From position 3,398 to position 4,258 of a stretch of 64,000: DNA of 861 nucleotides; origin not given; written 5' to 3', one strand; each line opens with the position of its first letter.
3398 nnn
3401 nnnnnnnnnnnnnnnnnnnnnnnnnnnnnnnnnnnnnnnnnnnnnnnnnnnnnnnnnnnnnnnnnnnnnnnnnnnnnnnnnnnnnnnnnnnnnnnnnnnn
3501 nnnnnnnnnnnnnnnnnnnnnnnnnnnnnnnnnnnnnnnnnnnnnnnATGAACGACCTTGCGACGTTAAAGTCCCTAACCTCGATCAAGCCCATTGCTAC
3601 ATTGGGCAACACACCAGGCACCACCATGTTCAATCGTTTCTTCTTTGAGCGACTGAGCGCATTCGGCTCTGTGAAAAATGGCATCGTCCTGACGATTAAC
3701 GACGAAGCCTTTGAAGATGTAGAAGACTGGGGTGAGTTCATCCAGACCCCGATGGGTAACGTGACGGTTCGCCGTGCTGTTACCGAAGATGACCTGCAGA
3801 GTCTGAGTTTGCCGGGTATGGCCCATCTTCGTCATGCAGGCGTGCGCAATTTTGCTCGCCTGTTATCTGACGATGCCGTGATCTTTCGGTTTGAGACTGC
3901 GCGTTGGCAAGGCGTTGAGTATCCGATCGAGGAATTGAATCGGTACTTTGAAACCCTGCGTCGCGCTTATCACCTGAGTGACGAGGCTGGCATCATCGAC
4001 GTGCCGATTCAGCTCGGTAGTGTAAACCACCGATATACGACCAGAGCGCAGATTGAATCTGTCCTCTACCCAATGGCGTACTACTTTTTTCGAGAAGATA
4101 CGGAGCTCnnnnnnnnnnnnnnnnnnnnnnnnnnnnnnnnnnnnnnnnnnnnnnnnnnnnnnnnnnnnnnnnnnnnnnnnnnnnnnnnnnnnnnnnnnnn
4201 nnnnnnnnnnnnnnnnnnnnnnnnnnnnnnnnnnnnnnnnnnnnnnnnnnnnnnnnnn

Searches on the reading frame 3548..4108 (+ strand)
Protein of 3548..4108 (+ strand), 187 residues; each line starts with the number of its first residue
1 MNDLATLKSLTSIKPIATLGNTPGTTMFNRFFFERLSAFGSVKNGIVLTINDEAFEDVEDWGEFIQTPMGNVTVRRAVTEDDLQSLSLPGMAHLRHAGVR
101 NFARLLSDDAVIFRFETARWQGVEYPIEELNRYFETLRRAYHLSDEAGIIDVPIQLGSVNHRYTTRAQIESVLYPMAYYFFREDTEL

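Call 3: search_protein_families(library=pfam, proteins=[window:3548-4108:+], max_evalue=0.01)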
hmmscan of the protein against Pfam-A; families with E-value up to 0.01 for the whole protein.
window:3548-4108:+ (187 aa): 0 families

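Call 4: search_protein_families(library=phrogs, proteins=[window:3548-4108:+], max_evalue=0.01)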
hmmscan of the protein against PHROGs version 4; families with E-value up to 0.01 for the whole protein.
window:3548-4108:+ (187 aa): 0 families

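Call 27: search_protein_families(library=padloc, proteins=[window:3548-4108:+], max_evalue=0.01)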
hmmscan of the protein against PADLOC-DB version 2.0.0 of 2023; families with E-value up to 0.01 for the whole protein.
window:3548-4108:+ (187 aa): 0 families

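Call 64: search_dna_similar(query=window:3548-4108:+, collection=phages, mode=protein, max_rows=12, max_evalue=0.001)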
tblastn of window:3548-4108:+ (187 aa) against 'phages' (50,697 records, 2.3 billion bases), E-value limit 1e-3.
No match.

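Call 65: search_solved_structures(query=window:3548-4108:+, max_evalue=1)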
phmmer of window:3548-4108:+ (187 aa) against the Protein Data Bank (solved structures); distinct sequences matched with E-value up to 1: 1.
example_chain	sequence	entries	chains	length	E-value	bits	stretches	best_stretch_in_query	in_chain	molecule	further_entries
5yei_D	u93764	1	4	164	0.25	14.2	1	63-151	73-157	Aspartokinase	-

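Call 73: search_protein_families(library=ncbifam, proteins=[window:3548-4108:+], max_evalue=0.01)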
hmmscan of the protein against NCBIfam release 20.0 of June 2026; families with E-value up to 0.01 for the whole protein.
window:3548-4108:+ (187 aa): 0 families
